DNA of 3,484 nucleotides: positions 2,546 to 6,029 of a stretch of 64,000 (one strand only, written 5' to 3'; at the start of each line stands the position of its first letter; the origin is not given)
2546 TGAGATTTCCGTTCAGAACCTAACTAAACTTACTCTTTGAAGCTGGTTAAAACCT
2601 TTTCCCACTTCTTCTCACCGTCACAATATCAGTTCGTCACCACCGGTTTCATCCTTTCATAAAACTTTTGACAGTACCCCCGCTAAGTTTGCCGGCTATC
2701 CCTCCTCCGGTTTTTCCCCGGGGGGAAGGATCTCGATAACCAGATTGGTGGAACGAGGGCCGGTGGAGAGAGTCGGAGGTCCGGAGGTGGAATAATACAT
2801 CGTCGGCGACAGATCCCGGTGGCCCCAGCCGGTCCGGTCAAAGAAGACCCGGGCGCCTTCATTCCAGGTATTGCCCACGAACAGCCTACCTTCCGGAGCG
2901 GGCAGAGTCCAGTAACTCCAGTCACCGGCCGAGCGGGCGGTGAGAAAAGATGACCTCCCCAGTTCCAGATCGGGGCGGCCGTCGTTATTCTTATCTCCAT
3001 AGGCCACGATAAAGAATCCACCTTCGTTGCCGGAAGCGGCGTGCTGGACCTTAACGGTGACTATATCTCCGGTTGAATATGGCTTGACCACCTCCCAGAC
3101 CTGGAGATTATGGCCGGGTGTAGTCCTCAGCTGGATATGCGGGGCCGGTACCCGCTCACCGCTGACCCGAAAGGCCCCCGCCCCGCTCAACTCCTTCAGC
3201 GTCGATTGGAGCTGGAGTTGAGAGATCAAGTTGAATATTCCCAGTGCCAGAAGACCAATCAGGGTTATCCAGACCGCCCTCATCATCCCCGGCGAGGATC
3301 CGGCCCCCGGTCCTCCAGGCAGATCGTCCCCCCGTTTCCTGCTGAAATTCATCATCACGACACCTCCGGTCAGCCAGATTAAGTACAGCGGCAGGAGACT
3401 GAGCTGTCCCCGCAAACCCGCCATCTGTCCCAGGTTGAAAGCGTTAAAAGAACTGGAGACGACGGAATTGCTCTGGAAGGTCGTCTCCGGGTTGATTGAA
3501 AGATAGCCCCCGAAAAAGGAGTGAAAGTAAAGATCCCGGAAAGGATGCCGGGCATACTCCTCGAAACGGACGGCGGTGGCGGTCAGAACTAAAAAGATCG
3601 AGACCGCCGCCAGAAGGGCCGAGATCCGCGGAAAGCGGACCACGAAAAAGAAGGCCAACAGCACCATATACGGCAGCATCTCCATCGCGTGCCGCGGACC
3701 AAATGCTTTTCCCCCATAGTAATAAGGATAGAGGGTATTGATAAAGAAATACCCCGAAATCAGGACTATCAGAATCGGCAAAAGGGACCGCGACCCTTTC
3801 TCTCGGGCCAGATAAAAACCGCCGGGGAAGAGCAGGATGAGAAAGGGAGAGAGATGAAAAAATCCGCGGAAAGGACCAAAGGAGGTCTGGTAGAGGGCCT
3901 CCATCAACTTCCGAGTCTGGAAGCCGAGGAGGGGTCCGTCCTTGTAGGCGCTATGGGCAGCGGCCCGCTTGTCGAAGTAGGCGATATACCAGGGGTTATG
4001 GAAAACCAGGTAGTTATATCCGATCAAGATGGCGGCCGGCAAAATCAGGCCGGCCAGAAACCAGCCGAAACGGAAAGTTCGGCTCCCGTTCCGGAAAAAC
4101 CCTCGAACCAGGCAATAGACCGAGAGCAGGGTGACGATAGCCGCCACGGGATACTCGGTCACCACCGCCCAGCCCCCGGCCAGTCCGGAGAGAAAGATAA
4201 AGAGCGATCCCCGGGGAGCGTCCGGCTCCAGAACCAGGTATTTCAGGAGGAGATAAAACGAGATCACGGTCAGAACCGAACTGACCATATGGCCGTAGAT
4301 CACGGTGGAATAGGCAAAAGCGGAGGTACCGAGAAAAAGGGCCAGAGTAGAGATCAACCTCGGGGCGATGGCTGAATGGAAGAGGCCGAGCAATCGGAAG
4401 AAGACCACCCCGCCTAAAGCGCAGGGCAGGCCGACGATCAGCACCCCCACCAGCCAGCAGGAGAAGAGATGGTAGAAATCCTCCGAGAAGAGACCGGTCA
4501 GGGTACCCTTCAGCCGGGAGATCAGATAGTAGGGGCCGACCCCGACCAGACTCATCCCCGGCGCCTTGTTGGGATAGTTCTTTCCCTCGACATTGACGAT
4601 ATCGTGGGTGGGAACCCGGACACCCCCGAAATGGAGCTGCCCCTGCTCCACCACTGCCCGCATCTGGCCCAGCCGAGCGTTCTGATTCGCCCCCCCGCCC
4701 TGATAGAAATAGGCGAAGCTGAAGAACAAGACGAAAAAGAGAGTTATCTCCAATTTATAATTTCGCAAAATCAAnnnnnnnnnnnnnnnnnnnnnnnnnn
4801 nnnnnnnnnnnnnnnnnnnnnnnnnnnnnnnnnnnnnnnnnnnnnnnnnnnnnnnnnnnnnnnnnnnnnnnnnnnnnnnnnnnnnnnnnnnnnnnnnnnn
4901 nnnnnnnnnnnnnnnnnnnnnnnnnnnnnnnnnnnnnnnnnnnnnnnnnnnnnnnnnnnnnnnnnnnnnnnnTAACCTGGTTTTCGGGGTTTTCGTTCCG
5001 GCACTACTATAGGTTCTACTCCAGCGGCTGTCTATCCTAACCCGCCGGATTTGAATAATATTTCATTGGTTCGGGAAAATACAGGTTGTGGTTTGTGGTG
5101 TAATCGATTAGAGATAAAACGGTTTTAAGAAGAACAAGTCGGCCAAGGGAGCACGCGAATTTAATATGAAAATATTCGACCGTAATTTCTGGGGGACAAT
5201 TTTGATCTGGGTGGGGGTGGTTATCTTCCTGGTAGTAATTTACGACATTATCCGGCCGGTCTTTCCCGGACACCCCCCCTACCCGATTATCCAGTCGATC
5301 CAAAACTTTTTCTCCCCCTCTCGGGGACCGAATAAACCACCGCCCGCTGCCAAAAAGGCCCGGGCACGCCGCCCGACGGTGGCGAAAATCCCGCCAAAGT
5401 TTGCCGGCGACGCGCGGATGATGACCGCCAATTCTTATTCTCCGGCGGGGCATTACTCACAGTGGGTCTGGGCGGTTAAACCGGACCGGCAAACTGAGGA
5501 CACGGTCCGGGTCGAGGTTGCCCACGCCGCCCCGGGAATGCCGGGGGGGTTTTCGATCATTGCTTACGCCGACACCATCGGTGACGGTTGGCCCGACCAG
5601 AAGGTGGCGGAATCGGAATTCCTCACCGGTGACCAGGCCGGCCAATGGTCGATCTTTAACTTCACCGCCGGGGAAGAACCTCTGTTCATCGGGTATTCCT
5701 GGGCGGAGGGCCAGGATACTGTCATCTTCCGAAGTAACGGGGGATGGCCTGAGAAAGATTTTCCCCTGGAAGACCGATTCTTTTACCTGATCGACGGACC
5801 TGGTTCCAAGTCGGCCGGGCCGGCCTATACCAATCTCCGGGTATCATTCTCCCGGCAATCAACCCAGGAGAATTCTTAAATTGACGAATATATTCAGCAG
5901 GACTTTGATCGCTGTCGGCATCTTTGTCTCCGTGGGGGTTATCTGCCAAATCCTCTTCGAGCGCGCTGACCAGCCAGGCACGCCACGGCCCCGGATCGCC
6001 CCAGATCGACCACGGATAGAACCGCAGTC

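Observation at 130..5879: A conserved soluble domain of about 130 aa is shared by three adjacent proteins (two GT-C enzymes and one small anchored protein)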

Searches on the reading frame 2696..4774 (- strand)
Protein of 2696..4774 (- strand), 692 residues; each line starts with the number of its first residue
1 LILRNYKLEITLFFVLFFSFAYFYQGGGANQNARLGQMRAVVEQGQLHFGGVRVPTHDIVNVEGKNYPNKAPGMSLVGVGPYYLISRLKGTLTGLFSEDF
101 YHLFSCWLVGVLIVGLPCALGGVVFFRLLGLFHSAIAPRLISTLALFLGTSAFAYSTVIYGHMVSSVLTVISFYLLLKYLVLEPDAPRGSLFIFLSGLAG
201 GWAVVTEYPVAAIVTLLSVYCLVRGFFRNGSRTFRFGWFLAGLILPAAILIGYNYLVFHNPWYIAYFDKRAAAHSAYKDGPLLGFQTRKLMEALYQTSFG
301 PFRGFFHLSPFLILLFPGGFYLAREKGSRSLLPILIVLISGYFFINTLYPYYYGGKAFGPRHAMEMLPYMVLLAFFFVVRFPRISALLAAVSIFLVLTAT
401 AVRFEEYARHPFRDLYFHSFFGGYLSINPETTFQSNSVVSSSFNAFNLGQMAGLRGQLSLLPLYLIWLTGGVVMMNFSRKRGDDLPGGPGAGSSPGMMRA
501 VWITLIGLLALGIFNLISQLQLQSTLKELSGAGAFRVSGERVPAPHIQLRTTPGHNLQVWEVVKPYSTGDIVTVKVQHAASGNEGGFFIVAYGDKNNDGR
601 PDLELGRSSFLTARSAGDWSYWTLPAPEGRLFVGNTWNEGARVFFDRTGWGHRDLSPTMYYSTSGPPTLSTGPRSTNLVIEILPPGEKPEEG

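Call 6: search_protein_families(library=pfam, proteins=[window:2696-4774:-], max_evalue=1)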
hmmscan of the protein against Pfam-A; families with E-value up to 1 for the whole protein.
window:2696-4774:- (692 aa): 1 family
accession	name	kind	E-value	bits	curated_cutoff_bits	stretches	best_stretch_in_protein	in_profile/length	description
PF17850.7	CysA_C_terminal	-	0.053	14.5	29.7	1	40-64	5-29/43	CysA C-terminal regulatory domain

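Call 8: search_protein_families(library=ncbifam, proteins=[window:2696-4774:-], max_evalue=1)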
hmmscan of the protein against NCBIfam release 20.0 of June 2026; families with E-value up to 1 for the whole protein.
window:2696-4774:- (692 aa): 1 family
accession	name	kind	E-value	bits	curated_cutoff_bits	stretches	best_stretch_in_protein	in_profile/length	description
NF047440.1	LA3751_2_3_fam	subfamily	2.1e-15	56.5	200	1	102-395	94-371/460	LA_3751/LA_3752 family putative glycosyltransferase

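Call 42: search_solved_structures(query=window:2696-4774:-, max_evalue=10)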
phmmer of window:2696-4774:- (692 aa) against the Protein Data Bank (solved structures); distinct sequences matched with E-value up to 10: 0.

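Call 64: predict_structure(alignment_id=A5)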
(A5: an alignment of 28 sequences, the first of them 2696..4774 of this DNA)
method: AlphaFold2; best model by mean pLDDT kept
length: 692 residues; sequences in the alignment: 28
mean_pLDDT: 81.9   pTM: 0.71
mean pLDDT of the five models: 81.9, 77.4, 76.9, 76.9, 75.5
residues with pLDDT >= 90: 300; 70-90: 237; 50-70: 103; < 50: 52
segments of 3 or more residues with pLDDT < 50: 1-4, 435-442, 486-493, 532-534, 543-553, 640-649, 671-675
pLDDT, mean of each block of 10 residues (from residue 1): 67 98 86 91 91 82 88 94 92 83 90 97 98 94 98 93 96 97 92 98 95 96 91 87 97 93 78 64 70 90 90 97 90 95 85 76 92 97 96 96 82 86 78 48 75 87 95 86 50 57 74 68 56 52 45 64 89 79 72 88 84 71 89 75 47 72 63 59 70 36
secondary structure, 60 per line:
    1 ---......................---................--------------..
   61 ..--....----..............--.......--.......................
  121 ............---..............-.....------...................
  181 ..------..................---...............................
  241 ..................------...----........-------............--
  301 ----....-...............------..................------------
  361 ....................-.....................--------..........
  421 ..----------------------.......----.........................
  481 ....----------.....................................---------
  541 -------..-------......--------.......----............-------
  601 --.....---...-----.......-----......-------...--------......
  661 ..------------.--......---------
elements in order (helices of 4 or more, strands of 3 or more residues): H4-22 E23-25 H29-44 E59-62 E65-68 H73-86 H89-95 H98-132 H136-149 H151-155 H162-182 H189-206 H210-258 H272-279 H287-298 H305-308 H310-324 H331-348 H361-380 H382-402 H411-422 E445-447 H448-451 H456-484 H495-531 E557-562 E571-577 E582-593 E603-607 E611-613 E619-625 E631-636 E644-646 E655-662 E678-683

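Call 66: fold_search(model_id=the predicted structure, library=pdb)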
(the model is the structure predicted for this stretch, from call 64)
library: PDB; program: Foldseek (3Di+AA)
matches with E <= 10: 614; with E <= 0.001: 7
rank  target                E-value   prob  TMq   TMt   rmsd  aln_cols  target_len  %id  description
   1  5f15                  1.3e-04  1.00  0.38  0.47   9.6       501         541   14  Crystal Structure of ArnT from Cupriavidus metallidurans bound to Undecaprenyl phosphate (released 2016-02-17)
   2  7bvc_A                2.2e-04  1.00  0.38  0.27  16.1       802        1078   10  Cryo-EM structure of Mycobacterium smegmatis arabinosyltransferase EmbA-EmbB-AcpM2 in complex with ethambutol (released 2020-04-29)
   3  9s6t_A                2.4e-04  1.00  0.37  0.51   6.3       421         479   12  Ternary cryo-EM structure of chicken ALG12 with Dol25-PP-GlcNAc2Man7, Dol25-P-Man, and Fab (released 2026-03-18)
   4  7zli_A                2.6e-04  1.00  0.30  0.31  12.5       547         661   12  Cryo-EM structure of C-mannosyltransferase CeDPY19, in complex with Dol25-P-Man and bound to CMT2-Fab and anti-Fab nan (released 2023-01-11)
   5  7zlh_A                3.9e-04  1.00  0.30  0.31  12.8       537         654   13  Cryo-EM structure of C-mannosyltransferase CeDPY19, in apo state, bound to CMT2-Fab and anti-Fab nanobody (released 2023-01-11)
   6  9n9j_I                4.1e-04  1.00  0.29  0.29  13.3       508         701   12  Structure of a GRP94 folding intermediate engaged with a CCDC134- and FKBP11-bound secretory translocon (released 2025-11-19)
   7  8pn9_A                5.8e-04  1.00  0.32  0.33  14.6       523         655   13  Structure of human oligosaccharyltransferase OST-A complex bound to NGI-1 (released 2024-05-08)
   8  9s6s_A                1.0e-03  1.00  0.35  0.44   6.9       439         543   13  Ternary cryo-EM structure of human ALG9 with Dol25-PP-GlcNAc2Man6, Dol25-P-Man and Fab (released 2026-03-18)
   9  9s6u_A                1.6e-03  1.00  0.38  0.47   7.3       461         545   12  Ternary cryo-EM structure of human ALG9 with Dol25-PP-GlcNAc2Man8, Dol25-P-Man and Fab (released 2026-03-18)
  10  6ftg_5                1.6e-03  1.00  0.33  0.35  13.7       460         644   11  Subtomogram average of OST-containing ribosome-translocon complexes from canine rough microsomal membranes (released 2018-03-21)
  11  9i5k_A                2.7e-03  1.00  0.34  0.45   9.1       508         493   12  Structure of the Chaetomium thermophilum Pmt4 homodimer (C2 symmetry) (released 2025-12-24)
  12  7e9s_A                3.8e-03  1.00  0.33  0.28  12.3       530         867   12  Archaeal oligosaccharyltransferase AglB from Archaeoglobus fulgidus in complex with an inhibitory peptide and a dolich (released 2021-09-08)
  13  6s7o_A                4.1e-03  1.00  0.31  0.33  15.1       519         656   12  Cryo-EM structure of human oligosaccharyltransferase complex OST-A (released 2019-12-18)
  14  7zlg_A                7.0e-03  1.00  0.29  0.30  13.0       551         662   13  Cryo-EM structure of C-mannosyltransferase CeDPY19, in complex with acceptor peptide and bound to CMT2-Fab and anti-Fa (released 2023-01-11)
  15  8if8_B                7.7e-03  1.00  0.29  0.32   9.0       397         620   14  Arabinosyltransferase AftA (released 2023-05-31)
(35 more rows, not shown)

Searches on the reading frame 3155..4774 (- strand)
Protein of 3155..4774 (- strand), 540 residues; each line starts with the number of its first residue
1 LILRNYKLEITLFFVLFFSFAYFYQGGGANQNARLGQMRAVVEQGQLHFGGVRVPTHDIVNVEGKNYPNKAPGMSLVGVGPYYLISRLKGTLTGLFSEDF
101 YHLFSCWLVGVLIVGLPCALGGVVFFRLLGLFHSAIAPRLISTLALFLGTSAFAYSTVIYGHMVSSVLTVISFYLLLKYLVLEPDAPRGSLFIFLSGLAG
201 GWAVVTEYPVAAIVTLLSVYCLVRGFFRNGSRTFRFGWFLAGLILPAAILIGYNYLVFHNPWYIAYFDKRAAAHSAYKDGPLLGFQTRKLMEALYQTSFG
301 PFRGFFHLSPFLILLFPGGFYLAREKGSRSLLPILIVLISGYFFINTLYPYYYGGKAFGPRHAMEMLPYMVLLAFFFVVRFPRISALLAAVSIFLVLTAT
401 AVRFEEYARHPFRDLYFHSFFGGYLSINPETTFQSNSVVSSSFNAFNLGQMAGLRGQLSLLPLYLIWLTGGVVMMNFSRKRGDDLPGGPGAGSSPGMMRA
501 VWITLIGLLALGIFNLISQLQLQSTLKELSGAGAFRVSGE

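Call 44: find_homologous_proteins(query=window:3155-4774:-, max_evalue=0.001)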
Query window:3155-4774:- (540 aa): 48 proteins with E <= 0.001 among 8000 candidates.
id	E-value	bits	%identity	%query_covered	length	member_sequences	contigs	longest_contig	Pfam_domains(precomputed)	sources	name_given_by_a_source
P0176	0.0e+0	1137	96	100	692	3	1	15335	-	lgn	-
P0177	0.0e+0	1042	86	100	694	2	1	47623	-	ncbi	-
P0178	0.0e+0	1021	84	100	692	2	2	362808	-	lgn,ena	-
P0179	7.7e-284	960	80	100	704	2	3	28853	-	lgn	-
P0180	5.1e-262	888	69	65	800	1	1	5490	-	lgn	-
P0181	3.3e-259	879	69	61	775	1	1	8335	-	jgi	jgi:hypothetical protein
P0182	4.1e-234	796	66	100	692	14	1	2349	-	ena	-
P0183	1.0e-233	795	65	100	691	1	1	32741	-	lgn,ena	-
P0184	1.8e-231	788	65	99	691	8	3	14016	-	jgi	-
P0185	9.7e-230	782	67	100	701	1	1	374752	-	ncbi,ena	-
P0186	2.0e-228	778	65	100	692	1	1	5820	-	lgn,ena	-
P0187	1.3e-223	762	63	100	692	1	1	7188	-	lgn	-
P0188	2.3e-223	761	64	98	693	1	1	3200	-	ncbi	-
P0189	1.3e-220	752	66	93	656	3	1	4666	-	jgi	jgi:hypothetical protein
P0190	4.7e-214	730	64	93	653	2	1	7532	-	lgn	-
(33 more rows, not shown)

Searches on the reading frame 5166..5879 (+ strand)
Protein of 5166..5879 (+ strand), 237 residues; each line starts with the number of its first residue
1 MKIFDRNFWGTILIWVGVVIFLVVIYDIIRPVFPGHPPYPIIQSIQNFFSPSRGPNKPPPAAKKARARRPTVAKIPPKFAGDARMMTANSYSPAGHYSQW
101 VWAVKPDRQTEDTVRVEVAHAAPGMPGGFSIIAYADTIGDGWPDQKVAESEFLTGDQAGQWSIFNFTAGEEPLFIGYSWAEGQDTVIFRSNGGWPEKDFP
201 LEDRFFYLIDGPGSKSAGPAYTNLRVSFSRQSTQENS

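Call 6: search_protein_families(library=pfam, proteins=[window:5166-5879:+], max_evalue=1)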
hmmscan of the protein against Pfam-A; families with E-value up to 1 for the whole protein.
window:5166-5879:+ (237 aa): 0 families

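Call 8: search_protein_families(library=ncbifam, proteins=[window:5166-5879:+], max_evalue=1)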
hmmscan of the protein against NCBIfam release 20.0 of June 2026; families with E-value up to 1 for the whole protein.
window:5166-5879:+ (237 aa): 0 families

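Call 31: find_related_loci(query=window:5166-5879:+, collection=genome_contigs, flank=9000)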
Query window:5166-5879:+ (237 aa) in genome_contigs; peptide patterns used: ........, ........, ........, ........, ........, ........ (x = any residue, [..] = any of these).
109 stretches matched a pattern, but none encodes a relative of the query by tblastn (E <= 1e-3).

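Call 33: find_related_loci(query=A3, collection=genome_contigs, flank=9000)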
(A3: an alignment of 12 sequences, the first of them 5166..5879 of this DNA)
Query A3 (237 aa) in genome_contigs; peptide patterns used: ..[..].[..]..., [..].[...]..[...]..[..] (x = any residue, [..] = any of these).
94 stretches matched a pattern; 2 encode a relative of the query (tblastn E <= 1e-3); 2 distinct loci.
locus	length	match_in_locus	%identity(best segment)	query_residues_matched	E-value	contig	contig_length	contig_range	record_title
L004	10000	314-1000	67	1-229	1e-96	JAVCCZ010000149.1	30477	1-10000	MAG: Candidatus Erginobacter occultus isolate MAG_3300035698_653 Ga0374944_466277, whole genome shotgun sequence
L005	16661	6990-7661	63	1-229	2e-89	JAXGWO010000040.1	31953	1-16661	MAG: PVC group bacterium isolate AnMBR.bin469 bin469_40, whole genome shotgun sequence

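Call 92: search_protein_families(library=pfam, proteins=[L004:1056-1826:+], max_evalue=0.01)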
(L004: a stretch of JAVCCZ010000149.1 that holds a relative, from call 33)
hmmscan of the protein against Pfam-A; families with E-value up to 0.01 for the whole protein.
L004:1056-1826:+ (256 aa): 0 families
